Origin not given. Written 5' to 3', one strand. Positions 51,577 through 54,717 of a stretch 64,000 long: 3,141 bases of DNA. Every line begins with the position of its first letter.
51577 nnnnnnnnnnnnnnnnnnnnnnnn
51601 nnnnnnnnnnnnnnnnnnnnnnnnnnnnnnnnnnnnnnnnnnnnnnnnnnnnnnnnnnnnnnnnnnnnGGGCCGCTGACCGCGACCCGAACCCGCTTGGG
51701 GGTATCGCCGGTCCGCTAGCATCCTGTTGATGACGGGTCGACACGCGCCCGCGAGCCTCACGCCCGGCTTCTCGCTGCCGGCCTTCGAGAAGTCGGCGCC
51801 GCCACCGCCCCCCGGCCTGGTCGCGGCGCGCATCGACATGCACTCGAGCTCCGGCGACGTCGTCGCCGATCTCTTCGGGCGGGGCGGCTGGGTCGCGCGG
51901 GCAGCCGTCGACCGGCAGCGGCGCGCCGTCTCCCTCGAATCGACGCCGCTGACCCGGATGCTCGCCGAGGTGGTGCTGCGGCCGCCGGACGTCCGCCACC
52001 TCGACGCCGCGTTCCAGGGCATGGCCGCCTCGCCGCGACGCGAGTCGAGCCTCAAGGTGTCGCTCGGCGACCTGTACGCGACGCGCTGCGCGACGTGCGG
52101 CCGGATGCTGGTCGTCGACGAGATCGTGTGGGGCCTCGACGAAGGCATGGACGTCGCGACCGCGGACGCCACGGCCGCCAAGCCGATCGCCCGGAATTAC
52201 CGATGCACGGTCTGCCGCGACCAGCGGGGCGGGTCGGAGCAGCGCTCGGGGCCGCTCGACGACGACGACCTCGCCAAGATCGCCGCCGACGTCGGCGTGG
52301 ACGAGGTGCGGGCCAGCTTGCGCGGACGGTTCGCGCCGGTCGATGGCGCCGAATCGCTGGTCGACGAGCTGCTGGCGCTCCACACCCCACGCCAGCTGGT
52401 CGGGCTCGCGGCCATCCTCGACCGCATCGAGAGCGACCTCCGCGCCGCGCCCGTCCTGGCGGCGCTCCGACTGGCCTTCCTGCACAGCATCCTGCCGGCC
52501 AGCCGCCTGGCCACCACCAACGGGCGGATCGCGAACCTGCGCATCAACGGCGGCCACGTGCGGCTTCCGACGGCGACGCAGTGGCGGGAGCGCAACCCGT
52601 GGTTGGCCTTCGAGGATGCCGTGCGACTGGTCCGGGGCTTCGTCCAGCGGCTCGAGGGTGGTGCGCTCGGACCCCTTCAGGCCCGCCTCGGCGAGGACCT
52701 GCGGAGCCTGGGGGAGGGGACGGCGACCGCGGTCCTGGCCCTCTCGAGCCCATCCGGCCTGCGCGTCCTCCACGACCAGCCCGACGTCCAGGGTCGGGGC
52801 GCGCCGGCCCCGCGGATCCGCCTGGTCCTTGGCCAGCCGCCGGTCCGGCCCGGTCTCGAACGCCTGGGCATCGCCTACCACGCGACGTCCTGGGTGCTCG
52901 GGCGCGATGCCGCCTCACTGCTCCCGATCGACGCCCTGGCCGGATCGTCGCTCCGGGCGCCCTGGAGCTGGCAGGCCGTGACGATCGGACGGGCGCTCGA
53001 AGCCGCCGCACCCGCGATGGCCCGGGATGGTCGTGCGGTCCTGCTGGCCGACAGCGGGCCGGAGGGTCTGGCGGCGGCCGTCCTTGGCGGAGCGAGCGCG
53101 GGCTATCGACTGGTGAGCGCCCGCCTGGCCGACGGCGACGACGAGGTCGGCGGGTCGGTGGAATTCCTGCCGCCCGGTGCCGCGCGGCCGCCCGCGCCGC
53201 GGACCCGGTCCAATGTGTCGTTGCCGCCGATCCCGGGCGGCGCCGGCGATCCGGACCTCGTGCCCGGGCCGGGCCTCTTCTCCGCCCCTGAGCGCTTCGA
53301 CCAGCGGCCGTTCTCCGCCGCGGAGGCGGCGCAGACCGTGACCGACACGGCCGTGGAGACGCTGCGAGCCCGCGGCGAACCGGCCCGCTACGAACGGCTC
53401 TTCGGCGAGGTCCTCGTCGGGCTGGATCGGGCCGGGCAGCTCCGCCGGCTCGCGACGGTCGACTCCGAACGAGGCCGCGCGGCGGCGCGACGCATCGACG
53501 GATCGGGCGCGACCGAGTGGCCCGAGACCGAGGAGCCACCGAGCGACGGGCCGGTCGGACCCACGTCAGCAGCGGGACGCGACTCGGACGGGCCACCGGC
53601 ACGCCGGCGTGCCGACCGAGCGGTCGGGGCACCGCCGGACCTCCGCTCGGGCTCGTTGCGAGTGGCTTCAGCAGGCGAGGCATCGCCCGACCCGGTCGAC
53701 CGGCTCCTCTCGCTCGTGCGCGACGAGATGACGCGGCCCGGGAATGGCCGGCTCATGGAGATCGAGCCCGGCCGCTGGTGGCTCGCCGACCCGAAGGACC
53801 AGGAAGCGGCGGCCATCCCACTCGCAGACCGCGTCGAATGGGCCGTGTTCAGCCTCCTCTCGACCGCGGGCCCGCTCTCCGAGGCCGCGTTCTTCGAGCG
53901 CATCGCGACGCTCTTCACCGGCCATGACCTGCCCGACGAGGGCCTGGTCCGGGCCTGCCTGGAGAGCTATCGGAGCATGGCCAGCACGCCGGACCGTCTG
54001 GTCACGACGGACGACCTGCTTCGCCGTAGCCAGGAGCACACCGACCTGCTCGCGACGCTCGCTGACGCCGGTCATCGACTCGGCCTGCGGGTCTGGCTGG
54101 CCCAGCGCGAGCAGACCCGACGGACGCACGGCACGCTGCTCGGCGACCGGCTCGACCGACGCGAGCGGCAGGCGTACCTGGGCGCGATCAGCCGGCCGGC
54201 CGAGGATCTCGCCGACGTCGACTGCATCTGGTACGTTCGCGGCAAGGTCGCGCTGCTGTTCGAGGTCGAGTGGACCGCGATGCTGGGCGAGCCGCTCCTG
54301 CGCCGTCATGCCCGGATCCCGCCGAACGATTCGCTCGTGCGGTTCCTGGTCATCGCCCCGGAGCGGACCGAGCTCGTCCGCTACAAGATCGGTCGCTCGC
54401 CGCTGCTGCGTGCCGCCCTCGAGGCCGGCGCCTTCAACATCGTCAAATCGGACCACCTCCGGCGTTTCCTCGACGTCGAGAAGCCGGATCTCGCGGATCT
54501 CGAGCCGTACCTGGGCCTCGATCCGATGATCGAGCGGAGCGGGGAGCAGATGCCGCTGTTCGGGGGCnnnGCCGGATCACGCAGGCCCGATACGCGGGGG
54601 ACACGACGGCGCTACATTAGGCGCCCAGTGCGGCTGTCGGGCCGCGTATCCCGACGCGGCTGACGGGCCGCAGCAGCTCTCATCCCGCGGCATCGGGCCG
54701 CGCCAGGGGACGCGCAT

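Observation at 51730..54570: Unbroken 946-aa Zn-ribbon methylase-like protein with a degenerate DPPY motif and a nuclease-like C-terminus: candidate single-protein DNA-sensing or defence element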

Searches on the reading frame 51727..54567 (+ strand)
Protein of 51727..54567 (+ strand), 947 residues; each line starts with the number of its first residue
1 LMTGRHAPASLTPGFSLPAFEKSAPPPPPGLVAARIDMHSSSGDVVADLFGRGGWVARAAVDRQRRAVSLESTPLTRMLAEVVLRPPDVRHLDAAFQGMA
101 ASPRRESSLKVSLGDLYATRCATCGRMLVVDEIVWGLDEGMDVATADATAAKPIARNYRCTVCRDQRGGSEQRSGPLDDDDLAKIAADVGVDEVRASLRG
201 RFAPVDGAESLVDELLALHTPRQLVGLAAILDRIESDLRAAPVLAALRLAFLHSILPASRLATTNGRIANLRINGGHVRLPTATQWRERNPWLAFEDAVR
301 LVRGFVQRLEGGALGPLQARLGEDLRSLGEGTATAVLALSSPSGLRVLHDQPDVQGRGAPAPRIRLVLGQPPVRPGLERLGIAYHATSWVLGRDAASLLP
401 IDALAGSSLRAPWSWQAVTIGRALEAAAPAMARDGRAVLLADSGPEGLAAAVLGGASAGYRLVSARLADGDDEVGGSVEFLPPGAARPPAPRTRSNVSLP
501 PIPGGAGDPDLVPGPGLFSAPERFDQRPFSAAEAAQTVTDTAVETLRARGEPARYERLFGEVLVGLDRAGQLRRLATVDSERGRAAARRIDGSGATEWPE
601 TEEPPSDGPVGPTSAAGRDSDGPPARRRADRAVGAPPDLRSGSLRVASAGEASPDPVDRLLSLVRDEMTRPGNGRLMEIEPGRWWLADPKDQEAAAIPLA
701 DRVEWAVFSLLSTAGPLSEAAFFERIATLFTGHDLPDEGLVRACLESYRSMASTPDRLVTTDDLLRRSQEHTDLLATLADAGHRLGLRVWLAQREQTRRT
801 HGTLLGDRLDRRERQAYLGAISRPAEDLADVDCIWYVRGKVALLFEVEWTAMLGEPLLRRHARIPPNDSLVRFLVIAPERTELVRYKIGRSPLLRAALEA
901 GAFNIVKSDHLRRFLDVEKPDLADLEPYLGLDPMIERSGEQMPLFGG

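Call 3: search_protein_families(library=pfam, proteins=[window:51727-54567:+], max_evalue=1)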
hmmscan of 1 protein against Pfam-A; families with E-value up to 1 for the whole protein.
window:51727-54567:+ (947 aa): 0 families

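Call 4: search_protein_families(library=ncbifam, proteins=[window:51727-54567:+], max_evalue=1)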
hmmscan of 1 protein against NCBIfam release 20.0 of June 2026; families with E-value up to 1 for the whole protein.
window:51727-54567:+ (947 aa): 0 families

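Call 5: search_protein_families(library=padloc, proteins=[window:51727-54567:+], max_evalue=1)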
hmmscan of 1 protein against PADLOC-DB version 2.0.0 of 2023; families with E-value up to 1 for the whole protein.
window:51727-54567:+ (947 aa): 3 families
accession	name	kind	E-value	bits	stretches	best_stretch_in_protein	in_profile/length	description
PDLC03534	REase_II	-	0.0015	15.7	1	769-893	176-306/351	Type II restriction enzyme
PDLC03265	MTase_II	-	0.012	13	1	33-72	277-316/333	Type II methyltransferase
PDLC03325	MTase_II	-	0.016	12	1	38-99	87-148/426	Type II methyltransferase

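Call 6: search_solved_structures(query=window:51727-54567:+, max_evalue=1, show_alignments=2)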
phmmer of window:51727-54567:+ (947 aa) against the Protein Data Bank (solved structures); distinct sequences matched with E-value up to 1: 0.

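Call 7: find_homologous_proteins(query=window:51727-54567:+, max_evalue=0.001)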
Query window:51727-54567:+ (947 aa): 1631 proteins with E <= 0.001 among 8000 candidates; the best 120 are listed.
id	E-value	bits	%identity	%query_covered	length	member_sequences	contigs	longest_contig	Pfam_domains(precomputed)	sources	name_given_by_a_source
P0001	0.0e+0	2079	100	100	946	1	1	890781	PF27126.1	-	-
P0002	0.0e+0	1909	92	100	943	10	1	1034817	PF27126.1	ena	-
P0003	0.0e+0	1897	91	100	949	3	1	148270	PF27126.1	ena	-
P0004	0.0e+0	1877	91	100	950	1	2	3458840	PF27126.1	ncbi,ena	-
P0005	0.0e+0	1729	91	92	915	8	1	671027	PF27126.1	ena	-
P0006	0.0e+0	1679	82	100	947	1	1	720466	PF27126.1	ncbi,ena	-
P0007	0.0e+0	1668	81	100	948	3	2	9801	PF27126.1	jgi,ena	-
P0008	0.0e+0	1662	82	100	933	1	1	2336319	PF27126.1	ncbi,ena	-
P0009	0.0e+0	1602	79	100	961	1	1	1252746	PF27126.1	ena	-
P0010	0.0e+0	1592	78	100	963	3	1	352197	PF27126.1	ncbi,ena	-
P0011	0.0e+0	1580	77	100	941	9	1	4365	PF27126.1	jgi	jgi:hypothetical protein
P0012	0.0e+0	1576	80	96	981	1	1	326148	PF27126.1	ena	-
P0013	0.0e+0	1575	77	100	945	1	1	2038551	PF27126.1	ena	-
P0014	0.0e+0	1540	75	100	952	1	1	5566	PF27126.1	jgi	jgi:hypothetical protein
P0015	0.0e+0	1528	78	94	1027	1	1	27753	PF13715.13,PF13620.13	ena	-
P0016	0.0e+0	1514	76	100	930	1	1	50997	PF27126.1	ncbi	-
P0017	0.0e+0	1501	75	100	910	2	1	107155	PF27126.1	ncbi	-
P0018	0.0e+0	1486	74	100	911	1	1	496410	PF27126.1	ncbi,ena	-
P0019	0.0e+0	1418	70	100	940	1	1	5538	PF27126.1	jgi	-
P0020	0.0e+0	1415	70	100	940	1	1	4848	PF27126.1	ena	-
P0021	0.0e+0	1411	70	100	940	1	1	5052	PF27126.1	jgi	-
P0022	0.0e+0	1411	70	100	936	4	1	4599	PF27126.1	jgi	-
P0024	0.0e+0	1405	70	100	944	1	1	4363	PF27126.1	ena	-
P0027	0.0e+0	1402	69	100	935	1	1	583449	PF27126.1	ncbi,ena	-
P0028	0.0e+0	1402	71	100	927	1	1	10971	PF27126.1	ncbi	ncbi:MAG: hypothetical protein ACXW4H_02635 [Candidatus Limnocylindrales bacterium]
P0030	0.0e+0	1400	70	100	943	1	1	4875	PF27126.1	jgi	jgi:hypothetical protein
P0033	0.0e+0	1398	69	100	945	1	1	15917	PF27126.1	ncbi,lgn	ncbi:MAG TPA: hypothetical protein VF494_06035 [Candidatus Limnocylindrales bacterium]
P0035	0.0e+0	1396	70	100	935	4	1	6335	PF27126.1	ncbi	-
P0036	0.0e+0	1395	70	100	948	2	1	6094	PF27126.1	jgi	jgi:hypothetical protein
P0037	0.0e+0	1395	70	100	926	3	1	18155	PF27126.1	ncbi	-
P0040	0.0e+0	1392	70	100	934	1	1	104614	PF27126.1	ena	-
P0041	0.0e+0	1392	69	100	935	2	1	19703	PF27126.1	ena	-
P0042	0.0e+0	1391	69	100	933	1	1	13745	PF27126.1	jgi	jgi:hypothetical protein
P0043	0.0e+0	1391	69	100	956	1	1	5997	PF27126.1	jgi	-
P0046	0.0e+0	1391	70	100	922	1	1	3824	PF27126.1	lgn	-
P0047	0.0e+0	1389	70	100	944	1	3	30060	PF27126.1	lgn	-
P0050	0.0e+0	1387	70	100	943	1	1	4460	PF27126.1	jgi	jgi:hypothetical protein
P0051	0.0e+0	1385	70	100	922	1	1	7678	PF27126.1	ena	-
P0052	0.0e+0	1381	71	100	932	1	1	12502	PF27126.1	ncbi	-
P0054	0.0e+0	1380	69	100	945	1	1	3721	PF27126.1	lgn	-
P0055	0.0e+0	1380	68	100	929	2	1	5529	PF27126.1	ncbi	-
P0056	0.0e+0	1380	70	100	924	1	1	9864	PF27126.1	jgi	jgi:hypothetical protein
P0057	0.0e+0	1378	67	100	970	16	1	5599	PF27126.1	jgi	jgi:hypothetical protein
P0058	0.0e+0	1377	69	100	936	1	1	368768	PF27126.1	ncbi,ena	-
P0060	0.0e+0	1377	69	100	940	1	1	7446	PF27126.1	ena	-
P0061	0.0e+0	1376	68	100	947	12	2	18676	PF27126.1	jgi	jgi:hypothetical protein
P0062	0.0e+0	1374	68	100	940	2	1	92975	PF27126.1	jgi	jgi:hypothetical protein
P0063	0.0e+0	1374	68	100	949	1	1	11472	PF27126.1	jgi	jgi:hypothetical protein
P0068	0.0e+0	1372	68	100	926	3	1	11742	PF27126.1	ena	-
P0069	0.0e+0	1370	68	99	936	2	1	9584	PF27126.1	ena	-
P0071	0.0e+0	1368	68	100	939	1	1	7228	PF27126.1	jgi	jgi:hypothetical protein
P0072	0.0e+0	1367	69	100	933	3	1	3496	PF27126.1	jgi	jgi:hypothetical protein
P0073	0.0e+0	1366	68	100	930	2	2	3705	PF27126.1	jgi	jgi:hypothetical protein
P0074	0.0e+0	1366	68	100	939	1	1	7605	PF27126.1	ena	-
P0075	0.0e+0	1363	69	98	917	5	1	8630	PF27126.1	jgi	-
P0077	0.0e+0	1359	69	100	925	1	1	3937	PF27126.1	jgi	jgi:hypothetical protein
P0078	0.0e+0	1358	69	100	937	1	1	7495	PF27126.1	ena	-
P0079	0.0e+0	1356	68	100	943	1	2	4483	PF27126.1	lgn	-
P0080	0.0e+0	1356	70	97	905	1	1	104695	PF27126.1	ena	-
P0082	0.0e+0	1355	68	100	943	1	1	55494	PF27126.1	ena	-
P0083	0.0e+0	1354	68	99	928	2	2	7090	PF27126.1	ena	-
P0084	0.0e+0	1353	68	100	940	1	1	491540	PF27126.1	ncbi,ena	-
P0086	0.0e+0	1352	68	100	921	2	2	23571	PF27126.1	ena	-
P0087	0.0e+0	1349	66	100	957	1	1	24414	PF27126.1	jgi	jgi:hypothetical protein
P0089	0.0e+0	1347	71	61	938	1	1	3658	PF27126.1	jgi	jgi:hypothetical protein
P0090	0.0e+0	1347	66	100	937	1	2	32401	PF27126.1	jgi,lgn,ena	-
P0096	0.0e+0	1344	68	99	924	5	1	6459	PF27126.1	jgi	jgi:hypothetical protein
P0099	0.0e+0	1341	67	100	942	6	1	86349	PF27126.1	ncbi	-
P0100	0.0e+0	1340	67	100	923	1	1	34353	PF27126.1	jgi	jgi:hypothetical protein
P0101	0.0e+0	1340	67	100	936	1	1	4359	PF27126.1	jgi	jgi:hypothetical protein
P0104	0.0e+0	1338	66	100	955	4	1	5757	PF27126.1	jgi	jgi:hypothetical protein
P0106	0.0e+0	1335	67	100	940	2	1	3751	PF27126.1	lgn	-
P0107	0.0e+0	1334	70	61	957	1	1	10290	PF27126.1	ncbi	-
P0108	0.0e+0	1333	66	100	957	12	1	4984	PF27126.1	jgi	-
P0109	0.0e+0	1332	67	100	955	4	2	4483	PF27126.1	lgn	-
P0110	0.0e+0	1330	67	100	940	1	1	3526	PF27126.1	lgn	-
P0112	0.0e+0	1330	66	100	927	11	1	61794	PF27126.1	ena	-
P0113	0.0e+0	1328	67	100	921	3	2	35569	PF27126.1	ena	-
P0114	0.0e+0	1328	68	100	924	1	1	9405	PF27126.1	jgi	jgi:hypothetical protein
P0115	0.0e+0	1326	67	100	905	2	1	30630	PF27126.1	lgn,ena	-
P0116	0.0e+0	1326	66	100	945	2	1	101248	PF27126.1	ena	-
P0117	0.0e+0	1326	67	100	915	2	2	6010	PF27126.1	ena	-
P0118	0.0e+0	1325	66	99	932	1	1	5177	PF27126.1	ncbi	ncbi:MAG TPA: hypothetical protein VIB02_03235 [Candidatus Limnocylindrales bacterium]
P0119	0.0e+0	1325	66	100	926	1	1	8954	PF27126.1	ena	-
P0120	0.0e+0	1325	74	31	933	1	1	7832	PF27126.1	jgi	jgi:hypothetical protein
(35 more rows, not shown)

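Call 10: find_encoding_contigs(protein=P0004, flank=10000, max_places=3)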
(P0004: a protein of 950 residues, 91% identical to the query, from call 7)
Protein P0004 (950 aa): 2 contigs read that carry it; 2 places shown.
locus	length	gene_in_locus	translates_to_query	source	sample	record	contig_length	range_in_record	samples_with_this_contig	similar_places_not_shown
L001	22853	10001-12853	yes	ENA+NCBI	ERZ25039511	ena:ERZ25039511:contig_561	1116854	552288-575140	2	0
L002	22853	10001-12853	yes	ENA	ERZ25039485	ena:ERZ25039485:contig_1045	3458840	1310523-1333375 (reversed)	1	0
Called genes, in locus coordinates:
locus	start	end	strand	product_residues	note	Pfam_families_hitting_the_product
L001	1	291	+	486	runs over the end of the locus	PF00753:Lactamase_B (faint), PF00581:Rhodanese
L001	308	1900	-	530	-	PF02366:PMT, PF13231:PMT_2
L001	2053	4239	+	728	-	PF01590:GAF, PF13185:GAF_2, PF13492:GAF_3, PF01590:GAF, PF13185:GAF_2, PF13492:GAF_3, PF13185:GAF_2, PF01590:GAF, +1 more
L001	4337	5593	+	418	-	PF01590:GAF, PF13492:GAF_3 (faint), PF00990:GGDEF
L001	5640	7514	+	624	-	PF14716:HHH_8, PF14520:HHH_5 (weak), PF14791:DNA_pol_B_thumb, PF02811:PHP (weak)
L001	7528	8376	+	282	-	-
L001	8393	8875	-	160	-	PF05638:T6SS_HCP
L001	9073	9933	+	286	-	PF13432:TPR_16 (faint), PF00515:TPR_1 (weak), PF07719:TPR_2 (weak)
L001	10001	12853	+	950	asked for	PF27126:NmeDI_C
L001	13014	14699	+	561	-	PF05960:DUF885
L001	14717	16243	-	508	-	PF01946:Thi4 (weak), PF00890:FAD_binding_2, PF01266:DAO, PF03486:HI0933_like (faint), PF13454:NAD_binding_9 (faint)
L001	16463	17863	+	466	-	PF00202:Aminotran_3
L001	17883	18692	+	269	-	PF25213:HVO_A0261_N (weak), PF01047:MarR (weak), PF01325:Fe_dep_repress (weak), PF09339:HTH_IclR, PF12802:MarR_2, PF01614:IclR_C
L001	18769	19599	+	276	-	-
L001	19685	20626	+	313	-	PF21088:MS_channel_1st (weak), PF00924:MS_channel_2nd, PF21082:MS_channel_3rd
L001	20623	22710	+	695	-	PF16177:ACAS_N, PF00501:AMP-binding, PF13193:AMP-binding_C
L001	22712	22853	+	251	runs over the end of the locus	-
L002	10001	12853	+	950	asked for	PF27126:NmeDI_C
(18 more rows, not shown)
